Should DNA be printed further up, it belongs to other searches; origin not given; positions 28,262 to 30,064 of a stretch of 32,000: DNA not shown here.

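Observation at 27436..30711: Uncharacterised regulator / 500-aa protein / zinc-finger / aquaporin unit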

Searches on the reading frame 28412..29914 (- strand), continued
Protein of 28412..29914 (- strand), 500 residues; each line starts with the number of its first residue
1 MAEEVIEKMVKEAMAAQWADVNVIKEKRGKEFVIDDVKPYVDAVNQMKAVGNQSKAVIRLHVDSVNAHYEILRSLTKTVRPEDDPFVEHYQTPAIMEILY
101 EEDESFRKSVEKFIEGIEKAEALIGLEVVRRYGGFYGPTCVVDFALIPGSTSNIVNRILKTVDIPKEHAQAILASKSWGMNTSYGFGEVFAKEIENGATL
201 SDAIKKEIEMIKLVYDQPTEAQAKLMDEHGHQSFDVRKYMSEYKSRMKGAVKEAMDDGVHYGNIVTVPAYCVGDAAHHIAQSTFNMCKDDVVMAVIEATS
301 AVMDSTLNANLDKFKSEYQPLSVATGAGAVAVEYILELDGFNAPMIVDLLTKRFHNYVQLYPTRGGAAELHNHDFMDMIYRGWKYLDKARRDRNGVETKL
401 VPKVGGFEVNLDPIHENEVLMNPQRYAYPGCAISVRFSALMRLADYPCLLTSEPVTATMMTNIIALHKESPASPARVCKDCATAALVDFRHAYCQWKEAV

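Call 30: predict_structure(alignment_id=A1)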
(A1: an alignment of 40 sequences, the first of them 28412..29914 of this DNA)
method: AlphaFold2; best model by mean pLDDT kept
length: 500 residues; sequences in the alignment: 40
mean_pLDDT: 80.7   pTM: 0.84
mean pLDDT of the five models: 80.7, 80.4, 79.2, 76.6, 76.0
residues with pLDDT >= 90: 236; 70-90: 148; 50-70: 56; < 50: 60
segments of 3 or more residues with pLDDT < 50: 137-146, 355-368, 427-432, 474-500
pLDDT, mean of each block of 10 residues (from residue 1): 87 93 90 92 94 95 93 90 70 94 98 96 87 53 48 84 93 80 71 89 95 94 87 89 96 97 86 61 77 92 96 92 91 89 76 51 47 74 90 85 93 93 60 71 76 82 92 46 33 29
secondary structure, 60 per line:
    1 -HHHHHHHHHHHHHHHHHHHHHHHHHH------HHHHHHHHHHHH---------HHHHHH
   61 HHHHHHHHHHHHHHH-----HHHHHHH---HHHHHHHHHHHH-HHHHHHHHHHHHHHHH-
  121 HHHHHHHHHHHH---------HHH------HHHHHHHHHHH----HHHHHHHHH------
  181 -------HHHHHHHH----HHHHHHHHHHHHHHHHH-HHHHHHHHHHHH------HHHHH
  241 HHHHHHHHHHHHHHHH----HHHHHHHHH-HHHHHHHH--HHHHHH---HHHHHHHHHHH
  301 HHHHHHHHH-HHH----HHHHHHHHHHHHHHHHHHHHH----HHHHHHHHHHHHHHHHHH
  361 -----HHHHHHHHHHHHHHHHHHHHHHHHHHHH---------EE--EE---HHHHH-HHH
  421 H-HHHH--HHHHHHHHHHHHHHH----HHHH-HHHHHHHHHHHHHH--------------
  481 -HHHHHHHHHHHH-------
elements in order: H2-27 H34-45 H55-75 H81-87 H91-102 H104-119 H121-132 H151-161 H166-174 H188-195 H200-216 H218-229 H236-256 H261-269 H271-278 H281-286 H290-309 H318-338 H343-360 H366-393 H412-416 H418-421 H423-426 H429-443 H448-451 H453-466 H482-493

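Call 33: search_protein_families(library=pfam, proteins=[L083:2316-2906:+, L083:156-392:-], max_evalue=0.01)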
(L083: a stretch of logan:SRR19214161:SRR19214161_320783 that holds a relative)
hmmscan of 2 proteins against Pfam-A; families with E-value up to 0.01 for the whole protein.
L083:2316-2906:+ (197 aa): 1 family
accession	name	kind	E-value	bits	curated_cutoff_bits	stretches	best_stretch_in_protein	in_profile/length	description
PF01558.24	POR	-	3.1e-32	112.6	27.4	1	12-169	1-173/173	Pyruvate ferredoxin/flavodoxin oxidoreductase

L083:156-392:- (78 aa): 1 family
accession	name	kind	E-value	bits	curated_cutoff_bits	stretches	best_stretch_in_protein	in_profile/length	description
PF01206.22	TusA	-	3.3e-25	88.2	28.6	1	8-76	2-70/70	Sulfurtransferase TusA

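Call 36: fold_search(model_id=the predicted structure, library=pdb)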
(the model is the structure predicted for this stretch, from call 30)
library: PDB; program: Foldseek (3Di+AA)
matches with E <= 10: 185; with E <= 0.001: 0
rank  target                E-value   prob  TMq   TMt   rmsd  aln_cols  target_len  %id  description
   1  9bh2                  1.3e-01  0.14  0.13  0.14  22.0       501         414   12  Apo GltPh, outward-facing state (released 2025-03-12)
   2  3v8f_A                1.6e-01  0.11  0.12  0.13  23.3       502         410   12  Crystal structure of crosslinked GltPh V216C-M385C mutant (released 2012-02-15)
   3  9bh1                  1.8e-01  0.12  0.12  0.13  22.1       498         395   10  Apo GltPh, intermediate outward-facing state (released 2025-03-12)
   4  8y6h_A                2.1e-01  0.08  0.12  0.11  29.5       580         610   11  P-glycoprotein in complex with UIC2 Fab and triple elacridar molecules in LMNG detergent (released 2024-04-17)
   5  6bau_A                2.4e-01  0.08  0.11  0.12  22.3       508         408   11  Crystal Structure of GltPh R397C in complex with L-Cysteine (released 2018-01-17)
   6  6wzb_A                2.6e-01  0.10  0.12  0.13  23.6       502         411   10  Crystal structure of the GltPh V216C-G388C mutant cross-linked with divalent mercury (released 2021-02-17)
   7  6uwl                  2.7e-01  0.08  0.11  0.13  21.7       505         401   10  GltPh in complex with L-aspartate and sodium ions in intermediate outward-facing state (released 2020-04-22)
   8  9g8k_A                3.1e-01  0.08  0.13  0.10  25.4       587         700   10  Structure of K+-dependent Na+-PPase from Thermotoga maritima in complex with Ca2+ and Etidronate (released 2025-06-04)
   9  8oud_A                3.4e-01  0.09  0.13  0.14  22.3       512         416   10  Structure of the human neutral amino acid transporter ASCT2 in complex with nanobody 469 (released 2024-05-01)
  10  6ctf_A                4.4e-01  0.07  0.11  0.13  22.6       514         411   11  Crystal structure of GltPh fast mutant - R276S/M395R (released 2018-10-10)
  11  7ac6_A                4.5e-01  0.05  0.11  0.11  23.5       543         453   11  Structure of sponge-phase grown PepTst2 collected by rotation serial crystallography on a COC membrane at a synchrotro (released 2021-09-01)
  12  8f7n                  4.7e-01  0.08  0.11  0.14  38.5       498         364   10  Crystal structure of chemoreceptor McpZ ligand sensing domain (released 2023-07-05)
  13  4ky0_B                4.7e-01  0.08  0.12  0.14  23.1       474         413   11  Crystal structure of a substrate-free glutamate transporter homologue from Thermococcus kodakarensis (released 2013-09-11)
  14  4av3_A                4.9e-01  0.06  0.12  0.10  25.2       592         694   10  Crystal structure of Thermotoga Maritima sodium pumping membrane integral pyrophosphatase with metal ions in active si (released 2012-08-08)
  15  2nwl_A                6.0e-01  0.08  0.14  0.16  21.5       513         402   11  Crystal structure of GltPh in complex with L-Asp (released 2007-02-27)
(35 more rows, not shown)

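Call 37: find_encoding_contigs(protein=P0182, flank=6000, max_places=3)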
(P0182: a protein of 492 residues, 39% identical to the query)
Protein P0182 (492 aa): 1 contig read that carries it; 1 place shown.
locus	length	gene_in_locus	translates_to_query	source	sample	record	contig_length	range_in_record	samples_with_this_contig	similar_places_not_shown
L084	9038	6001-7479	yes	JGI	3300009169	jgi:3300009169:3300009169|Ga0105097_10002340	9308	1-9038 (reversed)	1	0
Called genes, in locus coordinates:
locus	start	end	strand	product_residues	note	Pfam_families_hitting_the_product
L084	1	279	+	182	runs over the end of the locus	?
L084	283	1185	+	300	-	PF01545:Cation_efflux, PF16916:ZT_dimer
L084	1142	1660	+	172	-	PF01592:NifU_N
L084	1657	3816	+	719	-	PF00403:HMA, PF00122:E1-E2_ATPase, PF00702:Hydrolase, PF08282:Hydrolase_3 (faint)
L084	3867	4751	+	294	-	PF00005:ABC_tran, PF13304:AAA_21 (weak), PF13732:DrrA1-3_C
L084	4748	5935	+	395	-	PF12679:ABC2_membrane_2, PF12698:ABC2_membrane_3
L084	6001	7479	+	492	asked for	PF09959:DUF2193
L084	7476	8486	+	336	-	PF00465:Fe-ADH, PF13685:Fe-ADH_2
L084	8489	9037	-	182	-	?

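Call 38: find_encoding_contigs(protein=P0183, flank=6000, max_places=3)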
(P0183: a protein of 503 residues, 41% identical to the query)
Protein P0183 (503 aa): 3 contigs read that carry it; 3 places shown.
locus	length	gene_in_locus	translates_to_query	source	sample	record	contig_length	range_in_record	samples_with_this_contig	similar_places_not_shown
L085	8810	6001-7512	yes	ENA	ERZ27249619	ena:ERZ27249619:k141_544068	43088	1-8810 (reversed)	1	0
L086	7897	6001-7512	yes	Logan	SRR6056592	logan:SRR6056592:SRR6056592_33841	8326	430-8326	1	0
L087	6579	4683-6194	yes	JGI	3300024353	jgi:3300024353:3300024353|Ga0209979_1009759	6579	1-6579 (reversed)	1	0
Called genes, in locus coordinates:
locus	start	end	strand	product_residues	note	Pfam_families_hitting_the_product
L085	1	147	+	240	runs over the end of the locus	PF04207:MtrD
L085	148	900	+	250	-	PF04211:MtrC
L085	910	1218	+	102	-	PF05440:MtrB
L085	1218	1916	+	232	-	PF04208:MtrA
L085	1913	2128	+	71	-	PF09472:MtrF (weak)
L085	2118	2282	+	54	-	PF04210:MtrG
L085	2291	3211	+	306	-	PF02007:MtrH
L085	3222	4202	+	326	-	PF00296:Bac_luciferase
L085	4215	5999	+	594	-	PF02730:AFOR_N, PF01314:AFOR_C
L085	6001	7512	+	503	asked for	PF09959:DUF2193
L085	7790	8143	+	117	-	-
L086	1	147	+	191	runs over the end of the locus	?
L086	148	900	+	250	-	PF04211:MtrC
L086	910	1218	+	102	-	PF05440:MtrB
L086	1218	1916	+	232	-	PF04208:MtrA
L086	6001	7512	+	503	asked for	PF09959:DUF2193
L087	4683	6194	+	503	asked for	PF09959:DUF2193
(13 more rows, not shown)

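Call 39: find_encoding_contigs(protein=P0181, flank=6000, max_places=2)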
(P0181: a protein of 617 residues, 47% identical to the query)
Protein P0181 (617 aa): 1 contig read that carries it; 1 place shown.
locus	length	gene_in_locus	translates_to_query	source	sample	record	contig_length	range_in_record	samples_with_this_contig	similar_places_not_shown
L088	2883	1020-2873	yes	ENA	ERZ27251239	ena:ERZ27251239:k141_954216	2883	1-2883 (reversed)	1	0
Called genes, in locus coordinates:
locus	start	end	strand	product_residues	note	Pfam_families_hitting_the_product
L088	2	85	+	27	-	?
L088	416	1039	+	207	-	-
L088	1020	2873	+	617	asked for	PF09959:DUF2193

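Call 40: find_encoding_contigs(protein=P0184, flank=6000, max_places=2)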
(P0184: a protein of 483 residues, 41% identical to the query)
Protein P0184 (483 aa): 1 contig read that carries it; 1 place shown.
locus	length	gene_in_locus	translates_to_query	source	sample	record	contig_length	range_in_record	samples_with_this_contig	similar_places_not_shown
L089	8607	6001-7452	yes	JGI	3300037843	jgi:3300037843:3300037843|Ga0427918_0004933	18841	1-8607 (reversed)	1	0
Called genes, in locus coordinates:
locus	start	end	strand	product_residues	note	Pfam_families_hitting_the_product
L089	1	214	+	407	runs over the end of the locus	PF13458:Peripla_BP_6, PF13433:Peripla_BP_5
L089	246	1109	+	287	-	PF02653:BPD_transp_2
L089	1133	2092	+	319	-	PF02653:BPD_transp_2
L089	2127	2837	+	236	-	PF02463:SMC_N (faint), PF13476:AAA_23 (weak), PF00005:ABC_tran, PF13304:AAA_21, PF12399:BCA_ABC_TP_C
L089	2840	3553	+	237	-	PF00005:ABC_tran, PF13304:AAA_21 (faint)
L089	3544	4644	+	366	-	PF08240:ADH_N, PF16912:Glu_dehyd_C, PF00107:ADH_zinc_N, PF13602:ADH_zinc_N_2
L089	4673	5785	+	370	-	PF02615:Ldh_2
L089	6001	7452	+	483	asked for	PF09959:DUF2193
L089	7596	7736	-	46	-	-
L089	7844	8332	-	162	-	PF00121:TIM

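Call 41: find_encoding_contigs(protein=P0185, flank=6000, max_places=2)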
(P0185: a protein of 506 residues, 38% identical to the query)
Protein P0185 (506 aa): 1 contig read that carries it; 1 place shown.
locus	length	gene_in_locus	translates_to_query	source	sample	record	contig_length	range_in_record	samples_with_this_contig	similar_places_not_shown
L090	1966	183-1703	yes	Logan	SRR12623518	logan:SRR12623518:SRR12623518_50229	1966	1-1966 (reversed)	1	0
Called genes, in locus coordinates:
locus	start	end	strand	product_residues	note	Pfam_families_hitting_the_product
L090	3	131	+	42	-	?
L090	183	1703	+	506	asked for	PF09959:DUF2193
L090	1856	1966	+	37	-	?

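Call 42: find_encoding_contigs(protein=P0186, flank=6000, max_places=2)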
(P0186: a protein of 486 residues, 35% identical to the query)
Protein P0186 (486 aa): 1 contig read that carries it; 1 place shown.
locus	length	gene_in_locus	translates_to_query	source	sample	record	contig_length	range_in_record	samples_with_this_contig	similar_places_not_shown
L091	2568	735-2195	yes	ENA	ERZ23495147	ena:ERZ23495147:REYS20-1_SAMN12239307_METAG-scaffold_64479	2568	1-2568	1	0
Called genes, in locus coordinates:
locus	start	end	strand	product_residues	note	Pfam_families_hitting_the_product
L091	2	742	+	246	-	?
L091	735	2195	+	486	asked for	PF09959:DUF2193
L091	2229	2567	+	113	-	?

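Call 43: search_protein_families(library=pfam, proteins=[L091:2-742:+, L091:2229-2567:+, L088:416-1039:+, L085:7790-8143:+, L084:7476-8486:+, L084:8489-9037:-, L089:4673-5785:+, L089:3544-4644:+], max_evalue=0.01)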
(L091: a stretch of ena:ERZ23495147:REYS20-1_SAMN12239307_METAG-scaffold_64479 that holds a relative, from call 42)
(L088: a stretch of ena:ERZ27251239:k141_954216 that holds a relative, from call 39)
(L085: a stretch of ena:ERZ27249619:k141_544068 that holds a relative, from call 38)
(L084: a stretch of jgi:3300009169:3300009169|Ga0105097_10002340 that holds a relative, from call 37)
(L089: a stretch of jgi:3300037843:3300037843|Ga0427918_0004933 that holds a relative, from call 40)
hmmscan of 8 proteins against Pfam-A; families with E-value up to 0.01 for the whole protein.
L091:2-742:+ (246 aa): 1 family
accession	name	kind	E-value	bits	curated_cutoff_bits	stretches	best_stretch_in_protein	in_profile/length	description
PF02007.24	MtrH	-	7.1e-52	176.8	22.8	1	1-229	46-286/299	Tetrahydromethanopterin S-methyltransferase MtrH subunit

L091:2229-2567:+ (113 aa): 1 family
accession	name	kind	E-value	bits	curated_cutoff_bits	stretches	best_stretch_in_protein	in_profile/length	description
PF01243.27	PNPOx_N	-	0.00019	22.2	28.1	1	15-84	11-73/120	Pyridoxamine 5'-phosphate oxidase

L088:416-1039:+ (207 aa): 0 families

L085:7790-8143:+ (117 aa): 0 families

L084:7476-8486:+ (336 aa): 2 families
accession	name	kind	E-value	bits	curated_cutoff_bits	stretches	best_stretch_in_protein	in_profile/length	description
PF13685.12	Fe-ADH_2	-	5.8e-36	124.2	28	1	12-152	2-149/149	Iron-containing alcohol dehydrogenase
PF00465.25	Fe-ADH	-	6.4e-13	49.1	31.3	1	7-122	1-140/168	Iron-containing alcohol dehydrogenase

L084:8489-9037:- (182 aa): 1 family
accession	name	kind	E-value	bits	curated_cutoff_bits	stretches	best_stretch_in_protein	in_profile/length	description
PF18916.5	Lycopene_cyc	-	5.2e-16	59.4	27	1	82-172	1-90/92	Lycopene cyclase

L089:4673-5785:+ (370 aa): 1 family
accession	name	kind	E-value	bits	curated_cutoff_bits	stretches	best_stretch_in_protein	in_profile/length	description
PF02615.19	Ldh_2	-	2.7e-114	382.2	38.8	1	10-352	2-332/333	Malate/L-lactate dehydrogenase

L089:3544-4644:+ (366 aa): 4 families
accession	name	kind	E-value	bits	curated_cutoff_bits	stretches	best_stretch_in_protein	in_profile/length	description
PF00107.32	ADH_zinc_N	-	2.2e-21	76.6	31.8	1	196-327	2-127/129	Zinc-binding dehydrogenase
PF08240.17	ADH_N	-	6.2e-16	59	23.5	1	36-155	1-102/104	Alcohol dehydrogenase GroES-like domain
PF16912.11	Glu_dehyd_C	-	3.4e-10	40.2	34.9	1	186-354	32-201/211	Glucose dehydrogenase C-terminus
PF13602.12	ADH_zinc_N_2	-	9.5e-08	33.5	27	1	230-358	3-127/134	Zinc-binding dehydrogenase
